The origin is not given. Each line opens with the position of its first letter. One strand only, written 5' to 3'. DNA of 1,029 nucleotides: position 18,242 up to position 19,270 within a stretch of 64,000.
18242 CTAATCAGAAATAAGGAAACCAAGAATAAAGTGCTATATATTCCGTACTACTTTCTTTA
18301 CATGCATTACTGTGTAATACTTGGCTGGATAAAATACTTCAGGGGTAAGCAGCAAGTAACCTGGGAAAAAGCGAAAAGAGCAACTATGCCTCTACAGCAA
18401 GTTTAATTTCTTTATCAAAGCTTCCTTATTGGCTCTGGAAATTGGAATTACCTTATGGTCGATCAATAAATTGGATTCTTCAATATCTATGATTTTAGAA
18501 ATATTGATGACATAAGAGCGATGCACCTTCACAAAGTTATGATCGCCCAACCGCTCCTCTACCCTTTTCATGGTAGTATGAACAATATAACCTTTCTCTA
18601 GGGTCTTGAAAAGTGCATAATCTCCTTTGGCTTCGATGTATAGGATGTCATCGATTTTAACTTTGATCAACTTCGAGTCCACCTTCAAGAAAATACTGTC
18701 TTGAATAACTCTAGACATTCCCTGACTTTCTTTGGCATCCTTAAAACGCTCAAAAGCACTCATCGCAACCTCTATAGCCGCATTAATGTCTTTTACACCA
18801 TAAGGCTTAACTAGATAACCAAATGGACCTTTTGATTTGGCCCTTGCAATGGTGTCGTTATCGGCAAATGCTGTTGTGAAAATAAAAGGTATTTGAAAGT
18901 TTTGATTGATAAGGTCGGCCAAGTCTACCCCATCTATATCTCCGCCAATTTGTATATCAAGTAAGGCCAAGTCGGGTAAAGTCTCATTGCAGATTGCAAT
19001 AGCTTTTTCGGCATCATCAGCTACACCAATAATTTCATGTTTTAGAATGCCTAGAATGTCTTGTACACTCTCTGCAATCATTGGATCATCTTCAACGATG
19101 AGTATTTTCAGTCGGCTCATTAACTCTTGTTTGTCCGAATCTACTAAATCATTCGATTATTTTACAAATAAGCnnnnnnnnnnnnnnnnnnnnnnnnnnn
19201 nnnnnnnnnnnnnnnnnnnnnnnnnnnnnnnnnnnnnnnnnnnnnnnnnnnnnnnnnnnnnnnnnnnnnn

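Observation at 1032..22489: Hidden regulon: 21-bp-period T(C/T)ATCG repeats placed exactly 36 bp before a -7 box at six promoters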

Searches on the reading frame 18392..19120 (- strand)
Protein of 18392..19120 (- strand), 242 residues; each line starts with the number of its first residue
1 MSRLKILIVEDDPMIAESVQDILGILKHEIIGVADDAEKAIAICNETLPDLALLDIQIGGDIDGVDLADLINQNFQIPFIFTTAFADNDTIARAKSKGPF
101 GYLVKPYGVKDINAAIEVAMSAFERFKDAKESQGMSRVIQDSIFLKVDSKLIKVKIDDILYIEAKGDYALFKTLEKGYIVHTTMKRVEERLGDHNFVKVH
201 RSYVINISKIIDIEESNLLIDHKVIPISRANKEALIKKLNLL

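Call 9: search_protein_families(library=pfam, proteins=[window:18392-19120:-])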
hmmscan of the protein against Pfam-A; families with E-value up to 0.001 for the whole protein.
window:18392-19120:- (242 aa): 2 families
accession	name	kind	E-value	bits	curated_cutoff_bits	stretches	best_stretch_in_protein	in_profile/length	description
PF00072.30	Response_reg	-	1.4e-20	74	30.2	1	6-116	1-110/111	Response regulator receiver domain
PF04397.21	LytTR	-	1.2e-18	67.6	22.6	1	150-239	2-97/98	LytTr DNA-binding domain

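Call 13: find_related_loci(query=window:18392-19120:-, collection=genome_contigs, flank=10000)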
Query window:18392-19120:- (242 aa) in genome_contigs; peptide patterns used: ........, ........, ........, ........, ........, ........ (x = any residue, [..] = any of these).
331 stretches matched a pattern; 64 encode a relative of the query (tblastn E <= 1e-3); 64 distinct loci.
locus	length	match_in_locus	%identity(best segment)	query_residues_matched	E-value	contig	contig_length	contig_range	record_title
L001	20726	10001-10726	89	1-242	5e-146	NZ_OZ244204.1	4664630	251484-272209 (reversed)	MAG: Roseivirga sp. isolate 0384a914-f8a8-4946-b0f3-57d7807c8a47 chromosome 1, complete sequence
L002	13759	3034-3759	89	1-242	3e-144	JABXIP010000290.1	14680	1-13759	MAG: Cytophagia bacterium isolate HF-Din09 c_000000003827, whole genome shotgun sequence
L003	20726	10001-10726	88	1-242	1e-143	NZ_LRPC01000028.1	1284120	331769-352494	Roseivirga spongicola strain UST030701-084 contig_4, whole genome shotgun sequence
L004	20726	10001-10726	83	1-242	1e-135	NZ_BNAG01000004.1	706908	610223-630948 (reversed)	Roseivirga thermotolerans strain CGMCC 1.15111 sequence04, whole genome shotgun sequence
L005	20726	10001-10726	78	1-242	4e-129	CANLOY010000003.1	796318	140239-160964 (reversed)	uncultured Roseivirga sp. isolate 727-3Z.fasta genome assembly, contig: NODE_3, whole genome shotgun sequence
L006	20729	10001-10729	74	1-242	2e-122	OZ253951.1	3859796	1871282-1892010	MAG: Roseivirga sp. isolate f0215e9d-8eee-4bf0-a4af-acfab9812d89 genome assembly, chromosome: 1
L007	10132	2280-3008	73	1-242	2e-121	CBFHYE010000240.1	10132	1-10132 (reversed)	MAG: Roseivirga sp. isolate Co_bin_186_orig genome assembly, contig: Co_bin_186_orig_Co_c_000004420410, whole genome sho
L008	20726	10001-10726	74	1-242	1e-120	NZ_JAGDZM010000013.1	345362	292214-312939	MAG: Roseivirga sp. isolate FR12bac1 FR12DL_contig_1262, whole genome shotgun sequence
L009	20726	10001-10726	74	1-242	1e-120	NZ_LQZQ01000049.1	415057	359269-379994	Roseivirga ehrenbergii strain KMM 6017 RE_R1_contig_6, whole genome shotgun sequence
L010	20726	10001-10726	74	1-242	5e-120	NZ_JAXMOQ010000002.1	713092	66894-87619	MAG: Roseivirga sp. isolate PB_MBin.40 PBX_18CoAssmbCtg, whole genome shotgun sequence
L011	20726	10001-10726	73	1-242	9e-119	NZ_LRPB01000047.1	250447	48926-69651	Roseivirga seohaensis strain SW-152 contig_7, whole genome shotgun sequence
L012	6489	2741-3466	73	1-242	6e-118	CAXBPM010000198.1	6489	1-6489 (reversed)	MAG TPA_asm: uncultured Roseivirga sp. isolate ERR2762188_concoct_233 genome assembly, contig: ERZ3421808.17906, whole g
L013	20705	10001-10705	74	1-234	2e-117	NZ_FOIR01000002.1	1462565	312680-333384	Roseivirga pacifica strain CGMCC 1.12402, whole genome shotgun sequence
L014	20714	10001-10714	71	1-238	8e-114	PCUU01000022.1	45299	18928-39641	MAG: Cytophagales bacterium CG12_big_fil_rev_8_21_14_0_65_40_12 CG12_8_21_14_0.65_scaffold_318_c, whole genome shotgun s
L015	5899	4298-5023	71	1-242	7e-114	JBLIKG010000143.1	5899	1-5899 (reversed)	MAG: Roseivirga sp. isolate 3300054695_141 Ga0535665_0023163, whole genome shotgun sequence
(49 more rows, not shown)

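Call 49: search_solved_structures(query=window:18392-19120:-, max_evalue=0.001, show_alignments=2)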
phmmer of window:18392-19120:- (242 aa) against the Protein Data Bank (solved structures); distinct sequences matched with E-value up to 0.001: 138 (the best 60 are shown).
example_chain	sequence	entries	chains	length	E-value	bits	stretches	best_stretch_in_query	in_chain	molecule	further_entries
3cg0_A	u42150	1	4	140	1.1e-19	74.2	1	6-121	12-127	Response regulator receiver modulated diguanylate cyclase with PAS/PAC sensor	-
1s8n_A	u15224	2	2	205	1.1e-18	70.9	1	5-135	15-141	putative antiterminator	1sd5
6wsh_A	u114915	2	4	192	1.1e-16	64.4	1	5-161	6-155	Response regulator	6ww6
5uxw_A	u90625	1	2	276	1.5e-14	57.4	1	5-126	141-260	Sensory transduction regulatory protein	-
4qic_A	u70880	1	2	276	1.6e-14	57.4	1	5-126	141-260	Sensory transduction regulatory protein, Anti-anti-sigma factor PhyR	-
9xzo_A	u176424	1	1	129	2.3e-14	56.9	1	5-117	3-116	De novo protein M1X0B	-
5uxv_A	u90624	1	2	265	2.9e-14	56.5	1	5-120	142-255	Sensory transduction regulatory protein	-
4g97_A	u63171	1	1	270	2.7e-13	53.4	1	5-121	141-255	Response regulator receiver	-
6oec_A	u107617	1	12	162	3.8e-12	49.6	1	4-133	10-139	Response regulator/sensory box protein/GGDEF domain protein,Spindle pole body component SP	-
3h5i_A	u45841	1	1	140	5.6e-12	49.1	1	4-131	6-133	Response regulator/sensory box protein/GGDEF domain protein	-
9by5_A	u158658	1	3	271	5.9e-12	49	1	5-120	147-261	Response regulator receiver protein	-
9cb6_A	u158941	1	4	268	9.8e-12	48.2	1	5-120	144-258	Response regulator receiver protein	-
2n9u_A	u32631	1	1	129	1.6e-11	47.6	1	3-119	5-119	Response regulator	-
2lpm_A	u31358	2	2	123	1.3e-10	44.5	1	3-113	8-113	Two-component response regulator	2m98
3n0r_A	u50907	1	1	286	1.8e-10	44.1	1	5-121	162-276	Response regulator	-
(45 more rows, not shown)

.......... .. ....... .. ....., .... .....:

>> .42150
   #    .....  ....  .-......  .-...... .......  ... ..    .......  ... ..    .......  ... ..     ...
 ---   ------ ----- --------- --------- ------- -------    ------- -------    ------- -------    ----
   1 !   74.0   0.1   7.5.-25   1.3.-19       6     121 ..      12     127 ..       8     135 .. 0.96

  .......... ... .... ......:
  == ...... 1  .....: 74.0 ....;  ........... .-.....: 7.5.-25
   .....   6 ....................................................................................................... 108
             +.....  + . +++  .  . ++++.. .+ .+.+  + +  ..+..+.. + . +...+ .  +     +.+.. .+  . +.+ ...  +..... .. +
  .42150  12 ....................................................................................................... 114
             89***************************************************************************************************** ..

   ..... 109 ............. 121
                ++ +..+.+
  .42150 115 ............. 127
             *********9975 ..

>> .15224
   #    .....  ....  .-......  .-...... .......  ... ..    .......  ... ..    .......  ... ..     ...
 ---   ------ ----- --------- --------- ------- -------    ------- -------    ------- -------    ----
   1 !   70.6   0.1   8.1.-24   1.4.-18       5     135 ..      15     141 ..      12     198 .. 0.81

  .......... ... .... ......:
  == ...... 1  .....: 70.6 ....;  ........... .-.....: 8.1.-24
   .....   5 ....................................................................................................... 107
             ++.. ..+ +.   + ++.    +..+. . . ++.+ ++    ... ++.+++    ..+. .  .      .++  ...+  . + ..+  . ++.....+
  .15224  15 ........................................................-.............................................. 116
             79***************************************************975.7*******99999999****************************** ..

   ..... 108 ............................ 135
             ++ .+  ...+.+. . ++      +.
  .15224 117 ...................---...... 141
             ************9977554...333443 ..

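Call 56: find_homologous_proteins(query=window:18392-19120:-, max_evalue=1e-40)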
Query window:18392-19120:- (242 aa): 372 proteins with E <= 1e-40 among 1525 candidates; the best 120 are listed.
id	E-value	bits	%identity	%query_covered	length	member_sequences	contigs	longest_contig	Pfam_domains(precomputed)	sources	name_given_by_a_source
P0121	1.9e-148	510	100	100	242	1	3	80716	PF04397.22,PF00072.31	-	-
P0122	1.9e-136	471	90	100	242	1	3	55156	PF04397.22,PF00072.31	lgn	-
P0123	2.0e-136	471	89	100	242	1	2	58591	PF04397.22,PF00072.31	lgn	-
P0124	2.7e-136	470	89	100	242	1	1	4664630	PF04397.22,PF00072.31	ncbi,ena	-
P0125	3.8e-136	470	90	100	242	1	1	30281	PF04397.22,PF00072.31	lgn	-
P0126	5.5e-136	469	89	100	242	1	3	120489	PF04397.22,PF00072.31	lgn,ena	-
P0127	6.0e-136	469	90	100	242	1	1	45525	PF04397.22,PF00072.31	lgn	-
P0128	8.2e-136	469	90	100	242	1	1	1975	PF04397.22,PF00072.31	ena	-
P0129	1.1e-135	468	90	100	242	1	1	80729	PF04397.22,PF00072.31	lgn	-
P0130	4.0e-135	467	90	99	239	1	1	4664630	PF04397.22,PF00072.31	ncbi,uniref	ncbi:LytR/AlgR family response regulator transcription factor [Roseivirga sp.]|uniref:LytR/AlgR fami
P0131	4.2e-135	466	91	100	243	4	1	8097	PF04397.22,PF00072.31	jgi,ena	-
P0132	4.5e-135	466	88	100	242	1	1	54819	PF04397.22,PF00072.31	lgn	-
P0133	5.3e-135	466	88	100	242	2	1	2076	PF04397.22,PF00072.31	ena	-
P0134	2.4e-134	464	89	100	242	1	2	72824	PF04397.22,PF00072.31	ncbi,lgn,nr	ncbi:MAG: response regulator [Cytophagia bacterium]|nr:response regulator [Cytophagia bacterium]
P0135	3.1e-134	464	89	100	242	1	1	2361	PF04397.22,PF00072.31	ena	-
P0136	9.9e-134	462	88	100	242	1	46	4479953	PF04397.22,PF00072.31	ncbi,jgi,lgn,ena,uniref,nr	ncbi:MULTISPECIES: response regulator [Roseivirga]|jgi:DNA-binding LytR/AlgR family response regulat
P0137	1.6e-133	461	89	100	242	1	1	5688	PF04397.22,PF00072.31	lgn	-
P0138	3.6e-133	460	88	100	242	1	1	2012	PF04397.22,PF00072.31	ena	-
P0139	8.0e-126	436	83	100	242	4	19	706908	PF04397.22,PF00072.31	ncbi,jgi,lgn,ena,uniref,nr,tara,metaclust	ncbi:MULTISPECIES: response regulator [Roseivirga]|jgi:DNA-binding LytR/AlgR family response regulat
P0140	8.7e-126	436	83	100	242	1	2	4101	PF04397.22,PF00072.31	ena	-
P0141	1.2e-124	432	83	100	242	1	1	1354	PF04397.22,PF00072.31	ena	-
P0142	2.3e-122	425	80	100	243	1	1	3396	PF04397.22,PF00072.31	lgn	-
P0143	7.3e-121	420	78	100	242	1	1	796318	PF04397.22,PF00072.31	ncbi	-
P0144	2.8e-119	415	78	100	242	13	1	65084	PF04397.22,PF00072.31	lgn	-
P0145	1.1e-117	410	77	100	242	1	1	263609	PF04397.22,PF00072.31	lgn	-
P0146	6.1e-117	407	76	100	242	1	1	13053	PF04397.22,PF00072.31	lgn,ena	-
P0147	1.0e-116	406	79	100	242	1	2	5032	PF04397.22,PF00072.31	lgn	-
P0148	1.9e-116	405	77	100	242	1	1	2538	PF04397.22,PF00072.31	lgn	-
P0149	2.9e-116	405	76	100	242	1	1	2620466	PF04397.22,PF00072.31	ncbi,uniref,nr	ncbi:LytR/AlgR family response regulator transcription factor [Roseivirga misakiensis]|uniref:DNA-bi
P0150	4.1e-115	401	75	100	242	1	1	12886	PF04397.22,PF00072.31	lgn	-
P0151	2.2e-114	399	75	100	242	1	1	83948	PF04397.22,PF00072.31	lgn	-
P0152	5.0e-114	398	74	100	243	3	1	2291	PF04397.22,PF00072.31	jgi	jgi:DNA-binding LytR/AlgR family response regulator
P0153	6.6e-114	397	74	100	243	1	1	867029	PF04397.22,PF00072.31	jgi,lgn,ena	-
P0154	9.6e-114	397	74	100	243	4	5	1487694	PF04397.22,PF00072.31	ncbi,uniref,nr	ncbi:LytR/AlgR family response regulator transcription factor [Roseivirga pacifica]|uniref:LytR/AlgR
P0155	1.0e-113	397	74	100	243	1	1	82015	PF04397.22,PF00072.31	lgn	-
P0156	1.8e-113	396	74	100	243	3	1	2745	PF04397.22,PF00072.31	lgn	-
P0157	1.6e-112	393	74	100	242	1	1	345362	PF04397.22,PF00072.31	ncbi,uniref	ncbi:LytR/AlgR family response regulator transcription factor [Roseivirga sp.]|uniref:LytR/AlgR fami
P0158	2.6e-112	392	74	100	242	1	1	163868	PF04397.22,PF00072.31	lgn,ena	-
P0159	4.6e-112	391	73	100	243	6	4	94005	PF04397.22,PF00072.31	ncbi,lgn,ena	-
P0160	5.4e-112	391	74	100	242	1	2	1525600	PF04397.22,PF00072.31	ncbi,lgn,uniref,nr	ncbi:LytTR family two component transcriptional regulator [Roseivirga ehrenbergii]|uniref:LytTR fami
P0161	2.2e-111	389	73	100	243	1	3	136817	PF04397.22,PF00072.31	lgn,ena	-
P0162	3.7e-111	388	72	100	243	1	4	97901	PF04397.22,PF00072.31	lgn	-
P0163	1.9e-110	386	73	100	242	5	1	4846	PF04397.22,PF00072.31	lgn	-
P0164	1.1e-109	383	72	100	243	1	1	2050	PF04397.22,PF00072.31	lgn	-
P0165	1.3e-109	383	71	100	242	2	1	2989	PF04397.22,PF00072.31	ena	-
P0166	2.1e-109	382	73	100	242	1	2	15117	PF04397.22,PF00072.31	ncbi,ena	-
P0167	2.4e-109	382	72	100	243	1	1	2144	PF04397.22,PF00072.31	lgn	-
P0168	2.5e-109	382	71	100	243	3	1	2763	PF04397.22,PF00072.31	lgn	-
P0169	4.1e-109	381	72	100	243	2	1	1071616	PF04397.22,PF00072.31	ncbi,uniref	ncbi:LytR/AlgR family response regulator transcription factor [Algoriphagus namhaensis]|uniref:LytR/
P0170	5.5e-109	381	72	100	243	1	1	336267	PF04397.22,PF00072.31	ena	-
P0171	6.4e-109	381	71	100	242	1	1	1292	PF04397.22,PF00072.31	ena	-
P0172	6.6e-109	381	70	100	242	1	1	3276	PF04397.22,PF00072.31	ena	-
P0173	1.2e-108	380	70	100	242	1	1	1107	PF04397.22,PF00072.31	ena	-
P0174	1.6e-108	380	70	100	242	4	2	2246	PF04397.22,PF00072.31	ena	-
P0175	1.8e-108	379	71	100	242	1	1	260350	PF04397.22,PF00072.31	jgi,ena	-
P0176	2.6e-108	379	70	100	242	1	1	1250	PF04397.22,PF00072.31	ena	-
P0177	2.7e-108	379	74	100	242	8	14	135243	PF04397.22,PF00072.31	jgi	jgi:DNA-binding LytR/AlgR family response regulator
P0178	2.9e-108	379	70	100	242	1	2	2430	PF04397.22,PF00072.31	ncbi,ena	-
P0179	5.4e-108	378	73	100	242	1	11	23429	PF04397.22,PF00072.31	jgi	jgi:DNA-binding LytR/AlgR family response regulator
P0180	6.2e-108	378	73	100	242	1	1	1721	PF04397.22,PF00072.31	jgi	jgi:DNA-binding LytR/AlgR family response regulator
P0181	6.6e-108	378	70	100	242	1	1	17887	PF04397.22,PF00072.31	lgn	-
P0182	6.9e-108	377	70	100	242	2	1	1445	PF04397.22,PF00072.31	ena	-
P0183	7.1e-108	377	70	100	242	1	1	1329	PF04397.22,PF00072.31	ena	-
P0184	7.2e-108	377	70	100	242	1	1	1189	PF04397.22,PF00072.31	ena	-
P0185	9.1e-108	377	72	100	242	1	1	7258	PF04397.22,PF00072.31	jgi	jgi:DNA-binding LytR/AlgR family response regulator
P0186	1.1e-107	377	71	100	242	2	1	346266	PF04397.22,PF00072.31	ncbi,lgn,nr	ncbi:MAG: response regulator transcription factor [Roseivirga sp.]|nr:response regulator transcripti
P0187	2.2e-107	376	72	100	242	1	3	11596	PF04397.22,PF00072.31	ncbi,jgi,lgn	ncbi:MAG: DNA-binding LytR/AlgR family response regulator [Roseivirga sp.]|jgi:DNA-binding LytR/AlgR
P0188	2.6e-107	376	72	100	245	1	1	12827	PF04397.22,PF00072.31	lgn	-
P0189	3.8e-107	375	71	100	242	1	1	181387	PF04397.22,PF00072.31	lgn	-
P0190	5.1e-107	375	72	100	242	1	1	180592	PF04397.22,PF00072.31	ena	-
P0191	7.7e-107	374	72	100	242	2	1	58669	PF04397.22,PF00072.31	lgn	-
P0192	1.0e-106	374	71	100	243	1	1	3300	PF04397.22,PF00072.31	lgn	-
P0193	1.1e-106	374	71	100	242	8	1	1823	PF04397.22,PF00072.31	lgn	-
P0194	1.6e-106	373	70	100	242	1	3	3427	PF04397.22,PF00072.31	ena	-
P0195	1.6e-106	373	71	100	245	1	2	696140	PF04397.22,PF00072.31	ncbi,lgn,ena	-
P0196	1.7e-106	373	72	100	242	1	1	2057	PF04397.22,PF00072.31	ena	-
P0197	1.8e-106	373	72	100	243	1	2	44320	PF04397.22,PF00072.31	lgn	-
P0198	2.1e-106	373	72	100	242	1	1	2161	PF04397.22,PF00072.31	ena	-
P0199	2.3e-106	373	71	100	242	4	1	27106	PF04397.22,PF00072.31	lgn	-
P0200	4.9e-106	371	71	100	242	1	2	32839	PF04397.22,PF00072.31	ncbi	ncbi:MAG: LytTR family DNA-binding domain-containing protein [Roseivirga sp.]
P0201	7.9e-106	371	72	100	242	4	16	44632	PF04397.22,PF00072.31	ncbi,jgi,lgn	ncbi:MAG: DNA-binding LytR/AlgR family response regulator [Roseivirga sp.]|jgi:DNA-binding LytR/AlgR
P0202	8.1e-106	371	70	99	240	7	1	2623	PF04397.22,PF00072.31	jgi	jgi:DNA-binding LytR/AlgR family response regulator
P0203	1.2e-105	370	71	100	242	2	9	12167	PF04397.22,PF00072.31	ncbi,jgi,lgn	ncbi:MAG: DNA-binding LytR/AlgR family response regulator [Roseivirga sp.]|jgi:DNA-binding LytR/AlgR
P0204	1.4e-105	370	69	100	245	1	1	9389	PF04397.22,PF00072.31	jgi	jgi:two-component system response regulator LytT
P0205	3.3e-105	369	70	100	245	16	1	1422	PF04397.22,PF00072.31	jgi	jgi:DNA-binding LytR/AlgR family response regulator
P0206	3.8e-105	369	69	100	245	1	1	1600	PF04397.22,PF00072.31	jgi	jgi:two-component system response regulator LytT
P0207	4.7e-105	368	70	100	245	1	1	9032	PF04397.22,PF00072.31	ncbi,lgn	-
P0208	6.2e-105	368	70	100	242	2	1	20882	PF04397.22,PF00072.31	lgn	-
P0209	9.0e-105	367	72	99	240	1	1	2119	PF04397.22,PF00072.31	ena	-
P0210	9.9e-105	367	70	100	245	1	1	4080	PF04397.22,PF00072.31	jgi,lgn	jgi:DNA-binding LytR/AlgR family response regulator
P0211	3.0e-104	366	70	99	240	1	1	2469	PF04397.22,PF00072.31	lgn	-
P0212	3.4e-104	365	72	99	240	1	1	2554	PF04397.22,PF00072.31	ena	-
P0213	4.1e-104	365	69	100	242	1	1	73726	PF04397.22,PF00072.31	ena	-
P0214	5.1e-104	365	69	100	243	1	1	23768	PF04397.22,PF00072.31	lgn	-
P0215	5.6e-104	365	72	99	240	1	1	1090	PF04397.22,PF00072.31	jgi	-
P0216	1.4e-103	363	71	99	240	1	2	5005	PF04397.22,PF00072.31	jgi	jgi:DNA-binding LytR/AlgR family response regulator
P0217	3.2e-103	362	70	99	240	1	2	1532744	PF04397.22,PF00072.31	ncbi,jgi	jgi:two-component system response regulator LytT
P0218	3.2e-103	362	70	99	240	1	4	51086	PF04397.22,PF00072.31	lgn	-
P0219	5.5e-103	361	69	100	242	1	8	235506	PF04397.22,PF00072.31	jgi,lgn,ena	-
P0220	6.1e-103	361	70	99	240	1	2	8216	PF04397.22,PF00072.31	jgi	jgi:DNA-binding LytR/AlgR family response regulator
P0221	7.7e-103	361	70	99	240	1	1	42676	PF04397.22,PF00072.31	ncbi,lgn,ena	-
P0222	8.9e-103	361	67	100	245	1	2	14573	PF04397.22,PF00072.31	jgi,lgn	jgi:DNA-binding LytR/AlgR family response regulator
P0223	1.1e-102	360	69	100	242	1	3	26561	PF04397.22,PF00072.31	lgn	-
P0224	1.2e-102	360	70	99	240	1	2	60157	PF04397.22,PF00072.31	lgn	-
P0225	1.3e-102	360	71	99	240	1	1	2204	PF04397.22,PF00072.31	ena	-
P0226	1.7e-102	360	71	99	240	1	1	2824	PF04397.22,PF00072.31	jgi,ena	-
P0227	1.8e-102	360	70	99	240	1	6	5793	PF04397.22,PF00072.31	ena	-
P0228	2.0e-102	360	70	99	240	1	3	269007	PF04397.22,PF00072.31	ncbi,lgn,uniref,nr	ncbi:MAG: response regulator transcription factor [Cytophagales bacterium]|uniref:LytTR family DNA-b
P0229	2.0e-102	360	66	100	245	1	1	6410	PF04397.22,PF00072.31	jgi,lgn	jgi:DNA-binding LytR/AlgR family response regulator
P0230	2.0e-102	360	72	95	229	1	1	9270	PF04397.22,PF00072.31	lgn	-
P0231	2.1e-102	360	74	90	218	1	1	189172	PF04397.22,PF00072.31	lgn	-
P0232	2.1e-102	360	67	100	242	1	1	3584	PF04397.22,PF00072.31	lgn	-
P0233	3.3e-102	359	67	100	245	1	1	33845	PF04397.22,PF00072.31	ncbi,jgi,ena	-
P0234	4.1e-102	359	69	99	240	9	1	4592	PF04397.22,PF00072.31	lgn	-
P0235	7.3e-102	358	68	100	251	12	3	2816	PF04397.22,PF00072.31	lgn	-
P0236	1.2e-101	357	69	100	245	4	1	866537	PF04397.22,PF00072.31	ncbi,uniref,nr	ncbi:LytTR family two component transcriptional regulator [Algoriphagus boseongensis]|uniref:LytTR f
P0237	1.3e-101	357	70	99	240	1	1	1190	PF04397.22,PF00072.31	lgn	-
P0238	1.8e-101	357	67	100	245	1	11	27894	PF04397.22,PF00072.31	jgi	jgi:two-component system, LytTR family, response regulator LytT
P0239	1.8e-101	356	69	99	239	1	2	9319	PF04397.22,PF00072.31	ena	-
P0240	3.7e-101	355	69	99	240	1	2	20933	PF04397.22,PF00072.31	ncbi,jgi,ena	-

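Call 57: find_encoding_contigs(protein=P0169, flank=10000, max_places=1)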
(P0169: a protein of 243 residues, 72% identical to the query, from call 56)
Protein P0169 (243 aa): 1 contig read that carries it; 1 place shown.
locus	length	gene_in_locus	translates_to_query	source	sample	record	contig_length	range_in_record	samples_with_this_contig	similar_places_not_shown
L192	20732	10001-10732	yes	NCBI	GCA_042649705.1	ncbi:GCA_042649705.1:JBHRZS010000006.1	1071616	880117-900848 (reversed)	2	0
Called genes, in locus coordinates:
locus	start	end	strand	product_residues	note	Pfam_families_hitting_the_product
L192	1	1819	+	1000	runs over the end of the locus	-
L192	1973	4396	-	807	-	PF07224:Chlorophyllase (weak)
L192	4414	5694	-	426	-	PF00144:Beta-lactamase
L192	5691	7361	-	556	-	PF00034:Cytochrom_C, PF13442:Cytochrome_CBB3 (faint), PF07995:GSDH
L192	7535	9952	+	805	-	PF00989:PAS, PF08447:PAS_3, PF00989:PAS, PF08448:PAS_4, PF13188:PAS_8, PF13426:PAS_9, PF01590:GAF, PF13185:GAF_2, +9 more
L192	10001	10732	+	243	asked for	PF00072:Response_reg, PF04397:LytTR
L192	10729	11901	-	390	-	PF00535:Glycos_transf_2, PF13641:Glyco_tranf_2_3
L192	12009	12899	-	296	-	PF00535:Glycos_transf_2, PF13641:Glyco_tranf_2_3, PF13632:Glyco_trans_2_3 (weak)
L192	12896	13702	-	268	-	PF02353:CMAS (weak), PF13489:Methyltransf_23, PF05175:MTS (weak), PF02390:Methyltransf_4 (weak), PF13649:Methyltransf_25, PF13847:Methyltransf_31, PF08241:Methyltransf_11, PF08242:Methyltransf_12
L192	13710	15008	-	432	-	PF13440:Polysacc_synt_3, PF01554:MatE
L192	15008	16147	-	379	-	PF13439:Glyco_transf_4, PF13579:Glyco_trans_4_4, PF20706:GT4-conflict (faint), PF00534:Glycos_transf_1, PF13692:Glyco_trans_1_4, PF13524:Glyco_trans_1_2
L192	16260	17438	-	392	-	PF13641:Glyco_tranf_2_3, PF13632:Glyco_trans_2_3 (weak)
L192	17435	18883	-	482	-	PF04932:Wzy_C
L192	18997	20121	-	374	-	-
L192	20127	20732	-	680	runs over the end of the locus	-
